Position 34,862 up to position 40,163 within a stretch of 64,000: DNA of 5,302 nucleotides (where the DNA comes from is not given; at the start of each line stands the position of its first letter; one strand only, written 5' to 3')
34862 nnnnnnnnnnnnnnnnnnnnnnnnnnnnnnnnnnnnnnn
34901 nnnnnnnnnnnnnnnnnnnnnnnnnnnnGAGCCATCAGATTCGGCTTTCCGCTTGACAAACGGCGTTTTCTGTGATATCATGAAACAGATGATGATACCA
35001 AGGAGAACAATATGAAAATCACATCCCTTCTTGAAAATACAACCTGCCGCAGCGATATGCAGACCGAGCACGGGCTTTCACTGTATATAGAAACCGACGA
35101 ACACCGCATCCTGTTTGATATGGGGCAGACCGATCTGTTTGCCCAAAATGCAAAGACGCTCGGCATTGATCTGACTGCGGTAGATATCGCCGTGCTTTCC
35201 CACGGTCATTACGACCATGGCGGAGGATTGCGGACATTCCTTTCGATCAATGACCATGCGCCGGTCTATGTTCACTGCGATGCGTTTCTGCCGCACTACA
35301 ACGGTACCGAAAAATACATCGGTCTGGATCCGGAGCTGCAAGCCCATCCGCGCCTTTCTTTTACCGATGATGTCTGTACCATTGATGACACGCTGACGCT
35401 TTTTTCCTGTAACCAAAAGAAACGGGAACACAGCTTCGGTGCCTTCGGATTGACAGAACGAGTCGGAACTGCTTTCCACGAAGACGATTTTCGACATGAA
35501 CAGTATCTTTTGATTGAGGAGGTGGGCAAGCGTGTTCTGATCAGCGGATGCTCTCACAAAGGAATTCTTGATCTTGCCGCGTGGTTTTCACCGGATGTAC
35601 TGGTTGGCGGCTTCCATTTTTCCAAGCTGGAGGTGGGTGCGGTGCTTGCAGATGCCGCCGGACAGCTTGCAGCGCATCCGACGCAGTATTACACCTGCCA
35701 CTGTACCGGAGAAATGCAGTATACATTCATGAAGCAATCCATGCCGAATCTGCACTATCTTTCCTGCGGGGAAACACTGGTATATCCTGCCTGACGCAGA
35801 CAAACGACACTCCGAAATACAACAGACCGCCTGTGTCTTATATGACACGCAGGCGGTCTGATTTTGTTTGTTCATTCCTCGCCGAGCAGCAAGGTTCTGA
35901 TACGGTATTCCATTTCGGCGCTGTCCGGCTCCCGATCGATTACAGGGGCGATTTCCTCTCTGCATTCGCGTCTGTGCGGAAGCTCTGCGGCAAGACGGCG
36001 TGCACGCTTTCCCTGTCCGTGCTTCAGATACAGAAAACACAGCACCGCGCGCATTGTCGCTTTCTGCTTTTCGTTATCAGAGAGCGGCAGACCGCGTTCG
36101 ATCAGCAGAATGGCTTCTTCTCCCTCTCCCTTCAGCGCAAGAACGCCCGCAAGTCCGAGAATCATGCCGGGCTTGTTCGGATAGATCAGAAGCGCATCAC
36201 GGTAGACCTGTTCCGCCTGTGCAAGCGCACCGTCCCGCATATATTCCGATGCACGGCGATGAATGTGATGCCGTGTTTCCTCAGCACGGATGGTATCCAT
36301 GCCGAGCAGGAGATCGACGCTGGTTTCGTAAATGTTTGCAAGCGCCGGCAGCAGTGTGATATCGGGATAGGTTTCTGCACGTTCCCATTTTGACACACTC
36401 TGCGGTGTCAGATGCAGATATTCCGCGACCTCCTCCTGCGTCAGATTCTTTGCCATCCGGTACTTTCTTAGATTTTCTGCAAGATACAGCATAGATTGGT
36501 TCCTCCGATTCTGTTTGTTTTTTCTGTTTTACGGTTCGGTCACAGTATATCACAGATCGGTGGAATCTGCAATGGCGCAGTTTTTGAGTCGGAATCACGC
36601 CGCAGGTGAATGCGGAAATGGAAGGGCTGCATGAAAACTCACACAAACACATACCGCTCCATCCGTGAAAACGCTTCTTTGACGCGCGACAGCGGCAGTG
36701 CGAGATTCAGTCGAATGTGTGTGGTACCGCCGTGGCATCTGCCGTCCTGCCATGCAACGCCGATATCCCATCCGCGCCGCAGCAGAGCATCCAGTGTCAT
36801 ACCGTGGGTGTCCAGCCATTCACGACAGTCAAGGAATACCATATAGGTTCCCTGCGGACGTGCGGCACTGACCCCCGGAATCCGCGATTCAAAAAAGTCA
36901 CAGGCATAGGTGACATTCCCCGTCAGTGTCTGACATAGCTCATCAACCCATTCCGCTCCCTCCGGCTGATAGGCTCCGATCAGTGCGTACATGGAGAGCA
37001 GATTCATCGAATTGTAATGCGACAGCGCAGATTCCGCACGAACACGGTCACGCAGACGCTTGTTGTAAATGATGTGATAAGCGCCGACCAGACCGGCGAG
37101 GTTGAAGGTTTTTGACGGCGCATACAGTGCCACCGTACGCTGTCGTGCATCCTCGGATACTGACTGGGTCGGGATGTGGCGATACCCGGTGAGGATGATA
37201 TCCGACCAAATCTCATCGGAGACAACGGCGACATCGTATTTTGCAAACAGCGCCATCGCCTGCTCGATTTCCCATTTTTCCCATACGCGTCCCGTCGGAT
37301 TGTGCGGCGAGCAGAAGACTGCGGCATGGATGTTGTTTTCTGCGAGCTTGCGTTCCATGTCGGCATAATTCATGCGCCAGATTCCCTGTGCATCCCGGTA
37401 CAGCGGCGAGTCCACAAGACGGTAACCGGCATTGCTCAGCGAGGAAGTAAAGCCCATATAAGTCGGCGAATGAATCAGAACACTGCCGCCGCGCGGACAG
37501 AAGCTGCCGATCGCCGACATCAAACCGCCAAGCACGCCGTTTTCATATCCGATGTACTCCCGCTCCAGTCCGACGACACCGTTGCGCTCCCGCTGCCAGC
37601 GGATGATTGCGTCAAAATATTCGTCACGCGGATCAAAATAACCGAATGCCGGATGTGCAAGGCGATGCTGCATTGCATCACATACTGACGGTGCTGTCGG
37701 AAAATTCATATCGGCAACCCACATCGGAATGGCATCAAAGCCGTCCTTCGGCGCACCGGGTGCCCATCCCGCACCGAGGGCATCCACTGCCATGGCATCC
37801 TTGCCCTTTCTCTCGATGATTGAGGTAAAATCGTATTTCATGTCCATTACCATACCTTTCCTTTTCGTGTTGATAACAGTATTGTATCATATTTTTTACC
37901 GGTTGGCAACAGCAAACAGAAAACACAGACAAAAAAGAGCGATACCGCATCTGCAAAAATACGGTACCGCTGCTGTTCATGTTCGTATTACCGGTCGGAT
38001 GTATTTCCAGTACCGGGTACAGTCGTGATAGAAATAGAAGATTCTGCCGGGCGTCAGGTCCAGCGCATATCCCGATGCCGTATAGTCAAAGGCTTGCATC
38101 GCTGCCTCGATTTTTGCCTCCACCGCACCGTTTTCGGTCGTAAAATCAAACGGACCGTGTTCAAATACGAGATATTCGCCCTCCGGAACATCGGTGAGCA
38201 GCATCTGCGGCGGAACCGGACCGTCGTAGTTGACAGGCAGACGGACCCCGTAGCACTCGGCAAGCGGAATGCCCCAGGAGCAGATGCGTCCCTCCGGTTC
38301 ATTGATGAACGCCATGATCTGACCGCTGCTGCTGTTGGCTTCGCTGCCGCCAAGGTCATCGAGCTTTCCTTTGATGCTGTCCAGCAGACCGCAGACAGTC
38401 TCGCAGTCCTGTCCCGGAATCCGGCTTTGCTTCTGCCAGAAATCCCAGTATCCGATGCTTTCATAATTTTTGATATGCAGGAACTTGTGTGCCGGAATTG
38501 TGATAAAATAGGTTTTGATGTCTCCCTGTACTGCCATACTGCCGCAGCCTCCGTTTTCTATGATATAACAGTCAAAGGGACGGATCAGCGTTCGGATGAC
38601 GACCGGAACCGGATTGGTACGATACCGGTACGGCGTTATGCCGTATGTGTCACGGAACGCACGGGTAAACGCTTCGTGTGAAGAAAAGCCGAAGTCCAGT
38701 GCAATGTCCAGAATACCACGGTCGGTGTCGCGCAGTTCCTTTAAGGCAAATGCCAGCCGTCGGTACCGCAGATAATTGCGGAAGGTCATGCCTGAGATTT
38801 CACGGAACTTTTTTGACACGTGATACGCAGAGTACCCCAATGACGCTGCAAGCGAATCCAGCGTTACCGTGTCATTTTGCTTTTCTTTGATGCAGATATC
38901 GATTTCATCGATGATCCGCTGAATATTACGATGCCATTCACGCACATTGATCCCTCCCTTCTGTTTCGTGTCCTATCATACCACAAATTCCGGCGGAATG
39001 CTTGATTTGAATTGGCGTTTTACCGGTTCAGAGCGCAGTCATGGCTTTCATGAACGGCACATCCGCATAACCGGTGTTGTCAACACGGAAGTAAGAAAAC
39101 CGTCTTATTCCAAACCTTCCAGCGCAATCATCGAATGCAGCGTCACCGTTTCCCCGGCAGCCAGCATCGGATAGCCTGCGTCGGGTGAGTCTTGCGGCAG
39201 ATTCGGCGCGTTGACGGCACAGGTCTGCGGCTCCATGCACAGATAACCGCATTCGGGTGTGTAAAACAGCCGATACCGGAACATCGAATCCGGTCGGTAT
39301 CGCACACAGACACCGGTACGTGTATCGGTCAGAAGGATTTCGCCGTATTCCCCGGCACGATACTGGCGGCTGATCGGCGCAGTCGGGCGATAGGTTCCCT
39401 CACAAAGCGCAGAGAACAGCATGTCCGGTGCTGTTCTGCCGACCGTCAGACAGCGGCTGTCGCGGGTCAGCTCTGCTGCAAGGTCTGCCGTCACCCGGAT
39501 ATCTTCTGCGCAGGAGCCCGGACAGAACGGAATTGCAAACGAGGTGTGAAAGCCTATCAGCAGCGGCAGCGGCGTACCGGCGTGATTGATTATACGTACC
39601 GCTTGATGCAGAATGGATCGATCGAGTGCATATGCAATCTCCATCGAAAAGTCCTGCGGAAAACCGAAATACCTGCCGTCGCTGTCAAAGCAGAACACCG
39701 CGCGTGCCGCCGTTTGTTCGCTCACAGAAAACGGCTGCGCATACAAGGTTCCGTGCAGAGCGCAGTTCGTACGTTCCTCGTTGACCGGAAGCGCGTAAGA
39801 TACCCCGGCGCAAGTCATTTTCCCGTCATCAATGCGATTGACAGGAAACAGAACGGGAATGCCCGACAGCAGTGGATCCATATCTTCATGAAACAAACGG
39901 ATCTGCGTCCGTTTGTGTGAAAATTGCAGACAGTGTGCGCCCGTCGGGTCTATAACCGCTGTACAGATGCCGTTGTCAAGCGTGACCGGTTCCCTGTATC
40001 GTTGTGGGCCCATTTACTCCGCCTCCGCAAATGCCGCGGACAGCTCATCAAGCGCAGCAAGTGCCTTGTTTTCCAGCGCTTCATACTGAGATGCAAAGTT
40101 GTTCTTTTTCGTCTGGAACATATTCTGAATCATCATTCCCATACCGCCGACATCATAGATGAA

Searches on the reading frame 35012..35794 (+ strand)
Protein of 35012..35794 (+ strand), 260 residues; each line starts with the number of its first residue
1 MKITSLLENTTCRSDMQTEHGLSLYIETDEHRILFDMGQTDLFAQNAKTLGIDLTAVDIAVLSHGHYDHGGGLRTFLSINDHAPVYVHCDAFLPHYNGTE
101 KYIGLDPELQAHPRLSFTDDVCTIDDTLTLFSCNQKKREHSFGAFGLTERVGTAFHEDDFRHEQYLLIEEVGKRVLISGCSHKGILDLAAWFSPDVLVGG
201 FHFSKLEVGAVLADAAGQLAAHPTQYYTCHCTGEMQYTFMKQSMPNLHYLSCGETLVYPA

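Call 63: search_protein_families(library=pfam, proteins=[window:35012-35794:+], max_evalue=0.0001)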
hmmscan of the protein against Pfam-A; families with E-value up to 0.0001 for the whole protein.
window:35012-35794:+ (260 aa): 2 families
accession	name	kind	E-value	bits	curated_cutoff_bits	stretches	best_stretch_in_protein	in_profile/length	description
PF00753.33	Lactamase_B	-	1.9e-11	44.7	22.7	1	21-182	6-151/196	Metallo-beta-lactamase superfamily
PF12706.13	Lactamase_B_2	-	1.2e-07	31.9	27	1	31-132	1-109/200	Beta-lactamase superfamily domain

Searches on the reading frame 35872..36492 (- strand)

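Call 63: search_protein_families(library=pfam, proteins=[window:35872-36492:-], max_evalue=0.0001)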
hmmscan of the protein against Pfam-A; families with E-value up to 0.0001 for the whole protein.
window:35872-36492:- (206 aa): 4 families
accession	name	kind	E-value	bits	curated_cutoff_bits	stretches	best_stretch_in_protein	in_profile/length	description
PF01381.28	HTH_3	-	1.4e-14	54.3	23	1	8-62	1-55/55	Helix-turn-helix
PF13560.12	HTH_31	-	1.7e-10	41.5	27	1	4-61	2-60/64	Helix-turn-helix domain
PF14559.12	TPR_19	-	7.6e-09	36.2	25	1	85-140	2-57/68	Tetratricopeptide repeat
PF12844.13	HTH_19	-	5.1e-05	23.5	30.2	1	6-58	2-54/64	Helix-turn-helix domain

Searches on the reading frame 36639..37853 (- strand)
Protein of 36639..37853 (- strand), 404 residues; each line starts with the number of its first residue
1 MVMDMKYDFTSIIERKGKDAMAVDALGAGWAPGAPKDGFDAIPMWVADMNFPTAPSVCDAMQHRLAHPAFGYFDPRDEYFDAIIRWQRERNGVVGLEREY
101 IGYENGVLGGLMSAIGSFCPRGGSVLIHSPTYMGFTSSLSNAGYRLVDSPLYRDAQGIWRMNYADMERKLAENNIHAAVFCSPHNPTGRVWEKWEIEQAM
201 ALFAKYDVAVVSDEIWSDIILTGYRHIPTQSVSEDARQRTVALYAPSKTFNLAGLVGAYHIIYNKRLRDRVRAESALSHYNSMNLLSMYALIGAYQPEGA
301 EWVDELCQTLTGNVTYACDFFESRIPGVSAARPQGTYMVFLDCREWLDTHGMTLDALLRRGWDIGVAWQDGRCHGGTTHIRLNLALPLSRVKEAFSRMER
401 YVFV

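Call 63: search_protein_families(library=pfam, proteins=[window:36639-37853:-], max_evalue=0.0001)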
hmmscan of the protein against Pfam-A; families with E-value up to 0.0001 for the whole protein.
window:36639-37853:- (404 aa): 1 family
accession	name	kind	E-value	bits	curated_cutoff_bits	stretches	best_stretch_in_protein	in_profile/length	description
PF00155.27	Aminotran_1_2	-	5.7e-27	95.3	19.7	1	49-396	11-359/361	Aminotransferase class I and II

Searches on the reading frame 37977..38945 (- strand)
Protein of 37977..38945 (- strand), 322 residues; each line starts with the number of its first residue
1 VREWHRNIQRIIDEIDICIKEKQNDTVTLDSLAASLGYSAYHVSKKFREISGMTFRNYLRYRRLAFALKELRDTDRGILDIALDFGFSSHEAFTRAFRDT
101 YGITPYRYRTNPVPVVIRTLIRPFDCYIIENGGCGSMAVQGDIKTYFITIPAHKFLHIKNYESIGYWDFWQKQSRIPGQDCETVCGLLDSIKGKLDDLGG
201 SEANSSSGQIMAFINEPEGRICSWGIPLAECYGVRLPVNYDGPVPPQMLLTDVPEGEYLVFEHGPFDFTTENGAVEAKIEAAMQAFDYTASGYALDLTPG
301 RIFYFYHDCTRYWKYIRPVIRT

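Call 63: search_protein_families(library=pfam, proteins=[window:37977-38945:-], max_evalue=0.0001)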
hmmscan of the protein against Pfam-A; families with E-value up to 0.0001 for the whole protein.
window:37977-38945:- (322 aa): 2 families
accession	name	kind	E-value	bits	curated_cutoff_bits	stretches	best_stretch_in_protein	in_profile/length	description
PF12833.13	HTH_18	-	8.2e-22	77.7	33.6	1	32-110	1-79/80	Helix-turn-helix domain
PF00165.29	HTH_AraC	-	2.6e-14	53.4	26.6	2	25-60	7-42/42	Bacterial regulatory helix-turn-helix proteins, AraC family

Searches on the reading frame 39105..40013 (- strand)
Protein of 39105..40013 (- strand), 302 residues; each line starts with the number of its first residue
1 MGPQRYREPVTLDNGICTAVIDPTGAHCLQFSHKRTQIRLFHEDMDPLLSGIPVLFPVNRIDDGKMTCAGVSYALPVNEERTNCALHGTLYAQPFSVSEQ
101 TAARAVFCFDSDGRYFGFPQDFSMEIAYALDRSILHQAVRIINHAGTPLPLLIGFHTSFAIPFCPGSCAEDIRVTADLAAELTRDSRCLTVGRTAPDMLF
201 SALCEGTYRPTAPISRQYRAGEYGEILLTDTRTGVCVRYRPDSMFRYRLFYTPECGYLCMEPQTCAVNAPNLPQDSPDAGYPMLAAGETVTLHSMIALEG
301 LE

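Call 63: search_protein_families(library=pfam, proteins=[window:39105-40013:-], max_evalue=0.0001)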
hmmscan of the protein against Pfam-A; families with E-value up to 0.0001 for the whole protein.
window:39105-40013:- (302 aa): 1 family
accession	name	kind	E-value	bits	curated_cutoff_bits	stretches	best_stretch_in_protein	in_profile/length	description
PF01263.26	Aldose_epim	-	3e-22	79.8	27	1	10-194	3-192/299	Aldose 1-epimerase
